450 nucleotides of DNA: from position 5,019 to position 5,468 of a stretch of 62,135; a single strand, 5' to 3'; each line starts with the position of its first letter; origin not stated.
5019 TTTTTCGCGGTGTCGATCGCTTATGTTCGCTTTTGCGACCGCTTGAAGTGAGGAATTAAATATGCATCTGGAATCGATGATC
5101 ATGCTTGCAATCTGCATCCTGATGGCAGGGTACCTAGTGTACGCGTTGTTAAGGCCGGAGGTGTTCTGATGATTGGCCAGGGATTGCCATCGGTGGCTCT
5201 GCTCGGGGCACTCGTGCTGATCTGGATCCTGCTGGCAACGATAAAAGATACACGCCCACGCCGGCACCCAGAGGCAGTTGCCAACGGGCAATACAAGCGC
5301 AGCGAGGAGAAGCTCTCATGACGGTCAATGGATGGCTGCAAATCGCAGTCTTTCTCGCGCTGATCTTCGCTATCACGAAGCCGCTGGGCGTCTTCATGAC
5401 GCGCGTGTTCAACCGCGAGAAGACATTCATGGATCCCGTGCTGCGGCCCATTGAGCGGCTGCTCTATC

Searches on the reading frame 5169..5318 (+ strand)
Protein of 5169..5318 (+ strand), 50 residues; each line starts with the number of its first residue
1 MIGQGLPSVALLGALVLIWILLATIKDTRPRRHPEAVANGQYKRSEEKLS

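Call 68: search_protein_families(library=padloc, proteins=[window:5169-5318:+], max_evalue=0.1)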
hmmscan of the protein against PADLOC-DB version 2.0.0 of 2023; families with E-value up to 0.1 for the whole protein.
window:5169-5318:+ (50 aa): 0 families

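Call 69: search_protein_families(library=phrogs, proteins=[window:5169-5318:+], max_evalue=0.1)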
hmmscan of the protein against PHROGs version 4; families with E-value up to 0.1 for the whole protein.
window:5169-5318:+ (50 aa): 0 families
